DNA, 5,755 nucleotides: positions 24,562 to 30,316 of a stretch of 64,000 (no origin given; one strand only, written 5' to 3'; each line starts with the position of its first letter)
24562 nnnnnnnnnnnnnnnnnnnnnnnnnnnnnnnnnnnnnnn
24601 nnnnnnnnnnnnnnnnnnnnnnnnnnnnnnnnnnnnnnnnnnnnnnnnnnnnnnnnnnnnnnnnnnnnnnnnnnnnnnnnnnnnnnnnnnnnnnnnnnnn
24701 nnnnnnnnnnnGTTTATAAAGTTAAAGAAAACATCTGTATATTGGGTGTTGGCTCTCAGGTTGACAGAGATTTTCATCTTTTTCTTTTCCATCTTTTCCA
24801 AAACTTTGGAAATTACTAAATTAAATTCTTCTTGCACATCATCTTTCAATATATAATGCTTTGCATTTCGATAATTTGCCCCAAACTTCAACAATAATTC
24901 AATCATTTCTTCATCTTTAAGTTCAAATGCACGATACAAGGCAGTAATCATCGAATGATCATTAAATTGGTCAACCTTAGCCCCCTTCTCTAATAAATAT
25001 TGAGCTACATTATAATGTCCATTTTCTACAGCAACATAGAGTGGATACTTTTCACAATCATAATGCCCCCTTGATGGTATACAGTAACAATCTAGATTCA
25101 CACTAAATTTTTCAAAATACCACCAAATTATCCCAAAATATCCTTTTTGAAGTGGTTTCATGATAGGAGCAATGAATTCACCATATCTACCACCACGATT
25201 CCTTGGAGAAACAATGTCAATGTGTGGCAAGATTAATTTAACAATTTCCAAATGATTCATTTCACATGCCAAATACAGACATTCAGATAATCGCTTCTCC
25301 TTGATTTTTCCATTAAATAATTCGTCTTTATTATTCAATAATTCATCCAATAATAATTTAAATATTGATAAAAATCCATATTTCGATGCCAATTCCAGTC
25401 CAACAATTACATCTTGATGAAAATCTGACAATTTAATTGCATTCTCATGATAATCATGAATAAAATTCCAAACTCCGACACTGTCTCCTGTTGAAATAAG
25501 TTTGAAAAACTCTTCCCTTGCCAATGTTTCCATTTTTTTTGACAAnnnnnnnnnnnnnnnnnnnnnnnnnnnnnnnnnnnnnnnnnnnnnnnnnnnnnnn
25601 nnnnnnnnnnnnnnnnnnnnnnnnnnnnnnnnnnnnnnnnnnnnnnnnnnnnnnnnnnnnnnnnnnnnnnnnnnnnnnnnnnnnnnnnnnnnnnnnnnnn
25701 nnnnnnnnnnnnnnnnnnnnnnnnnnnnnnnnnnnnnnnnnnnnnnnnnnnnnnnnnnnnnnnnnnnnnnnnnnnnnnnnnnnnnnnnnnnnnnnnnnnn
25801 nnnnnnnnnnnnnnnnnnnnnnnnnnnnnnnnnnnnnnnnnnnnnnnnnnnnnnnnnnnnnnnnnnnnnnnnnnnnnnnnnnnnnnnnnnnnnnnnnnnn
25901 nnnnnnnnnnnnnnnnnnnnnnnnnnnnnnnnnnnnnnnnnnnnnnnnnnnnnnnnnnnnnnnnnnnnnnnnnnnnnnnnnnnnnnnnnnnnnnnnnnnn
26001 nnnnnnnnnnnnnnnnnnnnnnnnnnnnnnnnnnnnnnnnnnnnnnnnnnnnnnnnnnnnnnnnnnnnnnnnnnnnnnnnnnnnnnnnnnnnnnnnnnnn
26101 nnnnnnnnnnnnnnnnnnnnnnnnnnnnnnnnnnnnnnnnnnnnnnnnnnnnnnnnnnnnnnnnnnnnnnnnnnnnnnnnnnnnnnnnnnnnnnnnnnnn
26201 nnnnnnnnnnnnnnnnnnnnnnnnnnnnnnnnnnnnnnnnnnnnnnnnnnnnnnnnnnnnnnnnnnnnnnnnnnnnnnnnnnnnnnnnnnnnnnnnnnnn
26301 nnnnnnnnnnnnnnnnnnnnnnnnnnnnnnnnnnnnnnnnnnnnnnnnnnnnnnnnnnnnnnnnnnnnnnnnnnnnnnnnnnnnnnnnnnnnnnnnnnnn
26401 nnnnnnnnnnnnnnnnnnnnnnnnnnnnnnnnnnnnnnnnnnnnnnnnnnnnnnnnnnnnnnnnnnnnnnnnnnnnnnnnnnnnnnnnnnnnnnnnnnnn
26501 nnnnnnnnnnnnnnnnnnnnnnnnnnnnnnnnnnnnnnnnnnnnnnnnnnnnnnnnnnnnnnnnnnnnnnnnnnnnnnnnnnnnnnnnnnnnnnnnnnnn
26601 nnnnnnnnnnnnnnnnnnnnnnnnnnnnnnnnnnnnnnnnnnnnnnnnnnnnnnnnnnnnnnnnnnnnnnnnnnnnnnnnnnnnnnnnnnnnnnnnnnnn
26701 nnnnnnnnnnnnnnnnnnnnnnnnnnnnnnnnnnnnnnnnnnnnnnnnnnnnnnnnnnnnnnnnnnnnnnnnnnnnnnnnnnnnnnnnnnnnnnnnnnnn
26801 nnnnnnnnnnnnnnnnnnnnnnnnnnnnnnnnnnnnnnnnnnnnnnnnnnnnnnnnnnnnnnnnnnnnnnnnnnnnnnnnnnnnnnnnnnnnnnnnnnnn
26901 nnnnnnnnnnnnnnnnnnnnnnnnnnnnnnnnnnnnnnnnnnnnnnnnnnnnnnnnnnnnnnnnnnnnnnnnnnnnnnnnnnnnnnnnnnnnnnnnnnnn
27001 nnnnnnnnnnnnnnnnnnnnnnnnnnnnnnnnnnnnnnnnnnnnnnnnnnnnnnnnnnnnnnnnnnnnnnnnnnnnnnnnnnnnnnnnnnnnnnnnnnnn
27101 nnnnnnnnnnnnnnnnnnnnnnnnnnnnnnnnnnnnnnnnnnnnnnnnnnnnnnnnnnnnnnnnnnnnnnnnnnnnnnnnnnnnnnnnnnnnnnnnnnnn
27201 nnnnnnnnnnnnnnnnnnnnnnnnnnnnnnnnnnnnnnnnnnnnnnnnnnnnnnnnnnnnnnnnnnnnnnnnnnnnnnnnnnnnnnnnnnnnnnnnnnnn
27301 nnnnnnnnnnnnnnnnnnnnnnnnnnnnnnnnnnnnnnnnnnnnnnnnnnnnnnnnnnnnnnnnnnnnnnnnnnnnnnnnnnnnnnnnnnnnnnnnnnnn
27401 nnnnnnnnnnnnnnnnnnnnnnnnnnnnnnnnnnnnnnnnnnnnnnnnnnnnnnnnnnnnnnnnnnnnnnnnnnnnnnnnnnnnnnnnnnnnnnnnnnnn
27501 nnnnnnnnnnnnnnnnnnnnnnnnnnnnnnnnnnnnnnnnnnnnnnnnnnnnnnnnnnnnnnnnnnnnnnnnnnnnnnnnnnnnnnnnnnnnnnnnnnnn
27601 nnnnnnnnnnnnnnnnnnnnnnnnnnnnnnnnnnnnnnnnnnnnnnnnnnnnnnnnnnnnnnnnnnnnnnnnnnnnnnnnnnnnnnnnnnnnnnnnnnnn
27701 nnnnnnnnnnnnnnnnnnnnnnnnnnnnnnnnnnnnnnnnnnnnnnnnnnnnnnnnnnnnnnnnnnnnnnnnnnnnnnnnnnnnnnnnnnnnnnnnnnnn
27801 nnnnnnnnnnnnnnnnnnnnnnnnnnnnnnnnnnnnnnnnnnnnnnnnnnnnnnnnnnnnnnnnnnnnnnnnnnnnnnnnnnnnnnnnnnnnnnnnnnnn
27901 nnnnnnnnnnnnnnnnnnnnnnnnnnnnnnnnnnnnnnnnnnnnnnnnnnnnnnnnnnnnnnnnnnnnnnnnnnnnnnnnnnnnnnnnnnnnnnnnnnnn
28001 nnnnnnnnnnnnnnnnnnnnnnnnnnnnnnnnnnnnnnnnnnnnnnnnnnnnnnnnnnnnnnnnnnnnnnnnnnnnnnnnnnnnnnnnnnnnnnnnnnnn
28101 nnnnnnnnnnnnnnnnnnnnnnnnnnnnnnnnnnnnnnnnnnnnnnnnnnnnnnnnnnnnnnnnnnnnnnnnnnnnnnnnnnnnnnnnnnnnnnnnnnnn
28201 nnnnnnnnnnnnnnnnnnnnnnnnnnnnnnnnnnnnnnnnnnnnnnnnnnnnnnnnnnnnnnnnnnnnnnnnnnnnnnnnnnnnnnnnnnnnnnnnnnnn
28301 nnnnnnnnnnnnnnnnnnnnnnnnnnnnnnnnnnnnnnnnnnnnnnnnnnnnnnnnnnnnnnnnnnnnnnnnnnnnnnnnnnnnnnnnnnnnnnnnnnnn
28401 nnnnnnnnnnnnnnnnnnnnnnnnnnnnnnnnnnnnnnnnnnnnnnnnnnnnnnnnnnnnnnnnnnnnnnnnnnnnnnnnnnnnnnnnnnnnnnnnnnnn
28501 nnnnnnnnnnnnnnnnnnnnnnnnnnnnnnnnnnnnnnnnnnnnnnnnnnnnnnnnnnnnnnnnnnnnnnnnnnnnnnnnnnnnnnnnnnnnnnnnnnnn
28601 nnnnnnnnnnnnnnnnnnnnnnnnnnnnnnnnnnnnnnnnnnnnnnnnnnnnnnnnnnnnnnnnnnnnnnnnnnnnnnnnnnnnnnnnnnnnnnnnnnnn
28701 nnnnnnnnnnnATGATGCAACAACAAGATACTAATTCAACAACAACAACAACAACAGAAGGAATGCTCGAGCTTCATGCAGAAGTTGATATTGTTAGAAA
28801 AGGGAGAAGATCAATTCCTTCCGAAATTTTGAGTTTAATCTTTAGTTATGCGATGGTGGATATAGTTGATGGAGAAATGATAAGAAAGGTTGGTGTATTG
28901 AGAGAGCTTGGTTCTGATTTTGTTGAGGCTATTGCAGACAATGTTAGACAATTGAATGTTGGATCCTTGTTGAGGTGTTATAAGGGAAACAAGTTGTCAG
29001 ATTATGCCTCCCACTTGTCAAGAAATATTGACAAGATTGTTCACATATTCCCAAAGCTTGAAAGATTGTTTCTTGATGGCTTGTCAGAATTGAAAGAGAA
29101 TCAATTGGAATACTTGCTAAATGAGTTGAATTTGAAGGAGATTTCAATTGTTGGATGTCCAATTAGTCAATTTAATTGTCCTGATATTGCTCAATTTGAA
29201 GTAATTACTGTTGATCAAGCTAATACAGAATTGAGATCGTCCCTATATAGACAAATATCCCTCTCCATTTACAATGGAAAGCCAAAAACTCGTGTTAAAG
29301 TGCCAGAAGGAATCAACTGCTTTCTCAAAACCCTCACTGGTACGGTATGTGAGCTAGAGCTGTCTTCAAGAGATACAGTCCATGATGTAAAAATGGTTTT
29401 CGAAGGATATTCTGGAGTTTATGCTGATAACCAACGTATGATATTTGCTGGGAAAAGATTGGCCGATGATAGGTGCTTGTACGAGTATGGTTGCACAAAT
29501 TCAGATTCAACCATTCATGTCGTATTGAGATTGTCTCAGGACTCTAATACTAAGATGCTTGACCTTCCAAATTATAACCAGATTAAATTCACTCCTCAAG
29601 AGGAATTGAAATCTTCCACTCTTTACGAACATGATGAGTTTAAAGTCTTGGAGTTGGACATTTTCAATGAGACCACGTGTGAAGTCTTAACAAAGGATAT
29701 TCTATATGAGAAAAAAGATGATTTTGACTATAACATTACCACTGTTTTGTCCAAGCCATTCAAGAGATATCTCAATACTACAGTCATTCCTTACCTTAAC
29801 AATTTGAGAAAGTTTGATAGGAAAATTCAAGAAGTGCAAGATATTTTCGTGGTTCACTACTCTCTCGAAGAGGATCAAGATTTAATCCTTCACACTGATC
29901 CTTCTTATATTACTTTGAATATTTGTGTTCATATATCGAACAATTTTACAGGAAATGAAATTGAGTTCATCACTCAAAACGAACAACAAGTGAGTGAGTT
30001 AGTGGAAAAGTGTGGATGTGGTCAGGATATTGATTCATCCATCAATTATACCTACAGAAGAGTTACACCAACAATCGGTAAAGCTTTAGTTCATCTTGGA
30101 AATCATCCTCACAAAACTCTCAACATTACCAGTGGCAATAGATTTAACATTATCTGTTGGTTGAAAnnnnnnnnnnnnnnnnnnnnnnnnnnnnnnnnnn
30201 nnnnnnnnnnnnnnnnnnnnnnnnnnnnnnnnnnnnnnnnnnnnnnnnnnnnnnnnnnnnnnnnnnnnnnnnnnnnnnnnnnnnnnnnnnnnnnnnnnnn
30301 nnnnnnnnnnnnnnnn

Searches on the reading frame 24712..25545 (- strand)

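Call 22: search_protein_families(library=pfam, proteins=[window:24712-25545:-], max_evalue=0.001)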
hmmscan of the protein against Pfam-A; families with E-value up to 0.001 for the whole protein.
window:24712-25545:- (278 aa): 5 families
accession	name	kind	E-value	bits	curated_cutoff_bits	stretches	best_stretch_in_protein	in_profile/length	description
PF12796.13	Ank_2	-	4.2e-16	59.7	27.3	2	164-225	28-86/90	Ankyrin repeats (3 copies)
PF00023.36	Ank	-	4e-15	55.5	21.1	1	167-195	4-32/33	Ankyrin repeat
PF13606.12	Ank_3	-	4.7e-12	45.3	22.3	1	166-192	3-29/30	Ankyrin repeat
PF13857.12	Ank_5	-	3.2e-09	37.4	27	0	166-202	15-52/56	Ankyrin repeats (many copies)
PF13637.12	Ank_4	-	9.1e-08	32.6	22.7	1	169-219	1-50/50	Ankyrin repeats (many copies)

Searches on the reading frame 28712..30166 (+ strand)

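Call 22: search_protein_families(library=pfam, proteins=[window:28712-30166:+], max_evalue=0.001)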
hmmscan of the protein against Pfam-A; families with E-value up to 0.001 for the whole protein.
window:28712-30166:+ (485 aa): 2 families
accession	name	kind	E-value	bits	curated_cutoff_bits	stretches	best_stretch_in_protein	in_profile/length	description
PF00240.29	ubiquitin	-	3.5e-17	62.4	25.4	1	204-274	2-71/72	Ubiquitin family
PF11976.14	Rad60-SLD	-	5.2e-06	26.6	23.8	1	201-272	1-72/72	Ubiquitin-2 like Rad60 SUMO-like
